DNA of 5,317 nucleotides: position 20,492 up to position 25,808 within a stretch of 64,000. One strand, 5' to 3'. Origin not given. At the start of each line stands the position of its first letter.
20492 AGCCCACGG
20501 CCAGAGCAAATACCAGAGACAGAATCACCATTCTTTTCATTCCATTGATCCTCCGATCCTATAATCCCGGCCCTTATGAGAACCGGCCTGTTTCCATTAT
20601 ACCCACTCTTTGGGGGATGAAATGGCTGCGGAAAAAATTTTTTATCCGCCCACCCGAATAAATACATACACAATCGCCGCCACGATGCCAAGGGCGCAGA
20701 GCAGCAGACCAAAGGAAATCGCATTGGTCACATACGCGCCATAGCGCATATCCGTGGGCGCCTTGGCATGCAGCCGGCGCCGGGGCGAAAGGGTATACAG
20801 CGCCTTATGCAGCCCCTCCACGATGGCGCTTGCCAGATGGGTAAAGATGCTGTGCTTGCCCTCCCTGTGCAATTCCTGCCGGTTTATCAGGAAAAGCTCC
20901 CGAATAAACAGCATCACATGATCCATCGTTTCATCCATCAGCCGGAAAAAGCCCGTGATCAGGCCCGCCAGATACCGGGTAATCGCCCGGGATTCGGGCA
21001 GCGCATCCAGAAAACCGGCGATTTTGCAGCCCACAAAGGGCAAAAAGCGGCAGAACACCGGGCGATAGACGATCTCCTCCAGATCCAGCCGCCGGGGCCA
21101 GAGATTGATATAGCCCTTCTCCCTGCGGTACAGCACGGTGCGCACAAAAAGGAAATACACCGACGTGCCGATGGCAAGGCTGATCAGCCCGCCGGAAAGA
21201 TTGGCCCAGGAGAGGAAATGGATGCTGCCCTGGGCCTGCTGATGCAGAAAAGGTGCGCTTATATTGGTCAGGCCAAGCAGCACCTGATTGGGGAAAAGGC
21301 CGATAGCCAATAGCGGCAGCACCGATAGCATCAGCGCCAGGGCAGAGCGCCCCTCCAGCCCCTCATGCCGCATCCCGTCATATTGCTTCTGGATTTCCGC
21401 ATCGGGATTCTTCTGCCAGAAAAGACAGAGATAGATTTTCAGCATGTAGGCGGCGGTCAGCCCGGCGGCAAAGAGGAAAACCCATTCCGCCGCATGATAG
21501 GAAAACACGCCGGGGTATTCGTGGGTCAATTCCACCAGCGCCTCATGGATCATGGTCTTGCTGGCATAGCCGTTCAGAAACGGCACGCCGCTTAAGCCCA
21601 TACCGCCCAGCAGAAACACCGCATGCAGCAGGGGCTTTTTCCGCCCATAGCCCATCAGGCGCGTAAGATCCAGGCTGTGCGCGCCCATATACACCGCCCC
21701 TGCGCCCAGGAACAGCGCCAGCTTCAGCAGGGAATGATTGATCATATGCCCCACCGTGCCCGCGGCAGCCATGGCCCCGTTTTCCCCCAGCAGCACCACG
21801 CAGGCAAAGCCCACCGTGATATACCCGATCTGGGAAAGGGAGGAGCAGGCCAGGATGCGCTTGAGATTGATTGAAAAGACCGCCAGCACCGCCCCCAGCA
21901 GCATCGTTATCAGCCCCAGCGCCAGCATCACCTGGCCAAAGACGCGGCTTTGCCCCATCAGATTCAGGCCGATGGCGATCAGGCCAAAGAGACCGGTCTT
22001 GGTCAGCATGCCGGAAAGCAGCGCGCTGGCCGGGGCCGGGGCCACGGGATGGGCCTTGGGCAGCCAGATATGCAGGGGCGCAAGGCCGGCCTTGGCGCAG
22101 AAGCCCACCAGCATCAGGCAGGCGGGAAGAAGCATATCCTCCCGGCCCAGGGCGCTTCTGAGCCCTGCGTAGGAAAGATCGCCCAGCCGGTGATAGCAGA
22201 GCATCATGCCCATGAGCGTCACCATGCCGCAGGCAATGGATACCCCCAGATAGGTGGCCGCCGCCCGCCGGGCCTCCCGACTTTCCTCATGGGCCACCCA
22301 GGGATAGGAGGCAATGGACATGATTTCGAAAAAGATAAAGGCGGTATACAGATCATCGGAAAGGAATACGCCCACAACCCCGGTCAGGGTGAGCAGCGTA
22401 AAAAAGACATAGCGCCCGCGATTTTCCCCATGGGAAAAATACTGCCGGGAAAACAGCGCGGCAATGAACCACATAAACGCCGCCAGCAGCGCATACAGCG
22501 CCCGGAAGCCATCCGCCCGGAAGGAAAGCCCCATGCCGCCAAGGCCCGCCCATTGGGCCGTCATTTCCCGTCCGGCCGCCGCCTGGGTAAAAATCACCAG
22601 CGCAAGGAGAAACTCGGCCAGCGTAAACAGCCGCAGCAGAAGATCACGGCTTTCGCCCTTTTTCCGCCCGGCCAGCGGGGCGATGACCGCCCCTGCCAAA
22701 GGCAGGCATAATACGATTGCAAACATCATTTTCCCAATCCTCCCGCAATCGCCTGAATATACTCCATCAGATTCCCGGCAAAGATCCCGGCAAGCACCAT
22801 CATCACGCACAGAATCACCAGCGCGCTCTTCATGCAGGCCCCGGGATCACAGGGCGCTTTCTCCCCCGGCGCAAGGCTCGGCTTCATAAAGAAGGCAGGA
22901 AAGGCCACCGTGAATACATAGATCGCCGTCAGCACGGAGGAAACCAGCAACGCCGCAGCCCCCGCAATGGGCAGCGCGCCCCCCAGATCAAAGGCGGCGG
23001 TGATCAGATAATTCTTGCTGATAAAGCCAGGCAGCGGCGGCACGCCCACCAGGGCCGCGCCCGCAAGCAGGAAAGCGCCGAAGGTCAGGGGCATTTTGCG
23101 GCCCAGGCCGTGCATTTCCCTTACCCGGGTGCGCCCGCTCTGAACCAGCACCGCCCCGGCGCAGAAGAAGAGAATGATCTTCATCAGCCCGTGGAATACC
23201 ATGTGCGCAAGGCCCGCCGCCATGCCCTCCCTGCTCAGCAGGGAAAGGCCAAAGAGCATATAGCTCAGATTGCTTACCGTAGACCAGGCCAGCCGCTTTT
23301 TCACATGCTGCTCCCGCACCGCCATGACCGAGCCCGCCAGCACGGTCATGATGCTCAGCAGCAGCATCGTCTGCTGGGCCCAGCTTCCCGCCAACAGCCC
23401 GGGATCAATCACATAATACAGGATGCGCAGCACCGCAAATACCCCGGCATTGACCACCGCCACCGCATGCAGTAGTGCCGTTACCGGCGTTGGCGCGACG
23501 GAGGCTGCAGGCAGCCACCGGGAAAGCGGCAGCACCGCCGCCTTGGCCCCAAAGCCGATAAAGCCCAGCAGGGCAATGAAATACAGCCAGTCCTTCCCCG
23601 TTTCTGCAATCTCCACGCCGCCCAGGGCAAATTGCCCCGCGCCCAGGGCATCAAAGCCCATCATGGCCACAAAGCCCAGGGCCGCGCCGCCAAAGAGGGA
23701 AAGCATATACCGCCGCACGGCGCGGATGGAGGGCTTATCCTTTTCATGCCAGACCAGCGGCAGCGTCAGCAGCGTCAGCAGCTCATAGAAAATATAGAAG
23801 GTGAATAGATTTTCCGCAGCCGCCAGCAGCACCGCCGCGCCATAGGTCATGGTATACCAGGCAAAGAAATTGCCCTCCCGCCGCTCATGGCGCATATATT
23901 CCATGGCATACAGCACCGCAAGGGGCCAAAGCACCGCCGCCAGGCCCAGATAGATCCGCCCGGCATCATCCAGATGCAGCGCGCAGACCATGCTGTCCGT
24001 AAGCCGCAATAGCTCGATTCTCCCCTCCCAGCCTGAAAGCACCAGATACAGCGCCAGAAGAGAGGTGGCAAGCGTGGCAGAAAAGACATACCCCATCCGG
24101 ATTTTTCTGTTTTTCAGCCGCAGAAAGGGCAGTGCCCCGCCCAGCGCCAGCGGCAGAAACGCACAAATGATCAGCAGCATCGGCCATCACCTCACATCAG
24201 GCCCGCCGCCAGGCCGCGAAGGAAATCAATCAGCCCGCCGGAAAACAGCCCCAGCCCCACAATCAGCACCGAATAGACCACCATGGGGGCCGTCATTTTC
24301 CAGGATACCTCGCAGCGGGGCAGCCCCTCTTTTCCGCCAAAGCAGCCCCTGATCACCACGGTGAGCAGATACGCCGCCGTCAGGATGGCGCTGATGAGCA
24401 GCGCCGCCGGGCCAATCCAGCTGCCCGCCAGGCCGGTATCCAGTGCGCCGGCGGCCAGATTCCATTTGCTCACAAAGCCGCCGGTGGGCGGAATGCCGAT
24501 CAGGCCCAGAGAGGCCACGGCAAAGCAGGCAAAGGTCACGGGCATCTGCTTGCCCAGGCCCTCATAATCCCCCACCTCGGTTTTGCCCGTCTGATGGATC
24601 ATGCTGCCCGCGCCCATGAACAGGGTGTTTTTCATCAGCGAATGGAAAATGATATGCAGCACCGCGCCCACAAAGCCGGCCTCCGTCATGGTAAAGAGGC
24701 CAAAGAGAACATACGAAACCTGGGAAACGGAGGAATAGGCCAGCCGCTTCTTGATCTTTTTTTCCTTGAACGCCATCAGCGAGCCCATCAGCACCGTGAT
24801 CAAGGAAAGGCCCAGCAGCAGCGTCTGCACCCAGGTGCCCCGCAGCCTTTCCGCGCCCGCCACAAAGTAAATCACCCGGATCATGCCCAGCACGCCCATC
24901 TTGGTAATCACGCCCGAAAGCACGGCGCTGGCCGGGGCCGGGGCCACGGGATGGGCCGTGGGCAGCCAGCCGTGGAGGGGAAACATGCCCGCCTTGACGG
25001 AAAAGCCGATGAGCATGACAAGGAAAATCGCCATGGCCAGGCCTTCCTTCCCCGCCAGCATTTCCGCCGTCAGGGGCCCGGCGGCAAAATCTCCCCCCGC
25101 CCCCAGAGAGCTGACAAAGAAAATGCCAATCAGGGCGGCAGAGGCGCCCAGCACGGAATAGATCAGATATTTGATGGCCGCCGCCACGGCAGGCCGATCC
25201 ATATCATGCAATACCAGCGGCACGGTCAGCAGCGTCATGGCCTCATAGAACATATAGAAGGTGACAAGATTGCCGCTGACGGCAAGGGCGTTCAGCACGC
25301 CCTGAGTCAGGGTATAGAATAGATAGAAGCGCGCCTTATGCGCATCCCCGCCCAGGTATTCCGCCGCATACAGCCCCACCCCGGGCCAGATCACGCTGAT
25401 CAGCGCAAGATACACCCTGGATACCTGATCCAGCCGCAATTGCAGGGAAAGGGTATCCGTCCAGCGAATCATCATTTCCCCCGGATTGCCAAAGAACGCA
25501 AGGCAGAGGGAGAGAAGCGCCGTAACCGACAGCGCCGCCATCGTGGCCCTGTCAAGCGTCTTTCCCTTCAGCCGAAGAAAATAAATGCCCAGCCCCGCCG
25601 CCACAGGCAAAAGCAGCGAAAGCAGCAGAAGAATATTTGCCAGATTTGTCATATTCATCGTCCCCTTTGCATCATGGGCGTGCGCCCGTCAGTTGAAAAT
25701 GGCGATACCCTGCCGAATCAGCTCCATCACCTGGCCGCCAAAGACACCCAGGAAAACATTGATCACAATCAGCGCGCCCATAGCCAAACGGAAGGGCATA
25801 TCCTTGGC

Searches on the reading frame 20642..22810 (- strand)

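Call 39: search_protein_families(library=pfam, proteins=[window:20642-22810:-], max_evalue=0.001)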
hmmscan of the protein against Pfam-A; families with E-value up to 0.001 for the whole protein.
window:20642-22810:- (722 aa): 1 family
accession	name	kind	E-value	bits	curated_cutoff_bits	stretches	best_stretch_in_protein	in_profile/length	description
PF00361.26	Proton_antipo_M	-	7.4e-51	173.5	21.5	1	151-429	1-279/294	NADH:quinone oxidoreductase/Mrp antiporter, TM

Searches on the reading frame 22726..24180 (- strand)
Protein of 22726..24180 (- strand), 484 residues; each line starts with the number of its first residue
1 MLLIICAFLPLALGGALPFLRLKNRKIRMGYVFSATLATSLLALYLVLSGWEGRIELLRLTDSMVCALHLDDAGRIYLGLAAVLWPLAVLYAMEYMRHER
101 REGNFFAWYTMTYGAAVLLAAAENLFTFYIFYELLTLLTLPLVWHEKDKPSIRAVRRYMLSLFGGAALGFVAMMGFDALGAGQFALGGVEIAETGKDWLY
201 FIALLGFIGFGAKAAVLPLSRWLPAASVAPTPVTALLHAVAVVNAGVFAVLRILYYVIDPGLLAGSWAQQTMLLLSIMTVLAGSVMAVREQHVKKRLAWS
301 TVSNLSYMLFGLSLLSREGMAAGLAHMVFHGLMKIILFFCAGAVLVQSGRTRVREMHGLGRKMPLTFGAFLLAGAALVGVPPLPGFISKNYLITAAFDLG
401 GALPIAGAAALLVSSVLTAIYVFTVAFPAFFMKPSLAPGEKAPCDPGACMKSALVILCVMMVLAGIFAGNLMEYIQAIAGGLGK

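Call 39: search_protein_families(library=pfam, proteins=[window:22726-24180:-], max_evalue=0.001)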
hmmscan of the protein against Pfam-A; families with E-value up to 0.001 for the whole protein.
window:22726-24180:- (484 aa): 1 family
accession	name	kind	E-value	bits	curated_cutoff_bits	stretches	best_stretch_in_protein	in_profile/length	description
PF00361.26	Proton_antipo_M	-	1.8e-48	165.7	21.5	1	122-402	1-281/294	NADH:quinone oxidoreductase/Mrp antiporter, TM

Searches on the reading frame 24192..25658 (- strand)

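Call 39: search_protein_families(library=pfam, proteins=[window:24192-25658:-], max_evalue=0.001)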
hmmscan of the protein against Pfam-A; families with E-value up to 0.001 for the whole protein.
window:24192-25658:- (488 aa): 2 families
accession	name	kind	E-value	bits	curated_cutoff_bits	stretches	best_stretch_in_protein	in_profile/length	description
PF00361.26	Proton_antipo_M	-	2.2e-61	208.1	21.5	1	128-409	1-279/294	NADH:quinone oxidoreductase/Mrp antiporter, TM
PF00662.26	Proton_antipo_N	-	0.00021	21.6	24.5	1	70-112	9-51/51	NADH-Ubiquinone oxidoreductase (complex I), chain 5 N-terminus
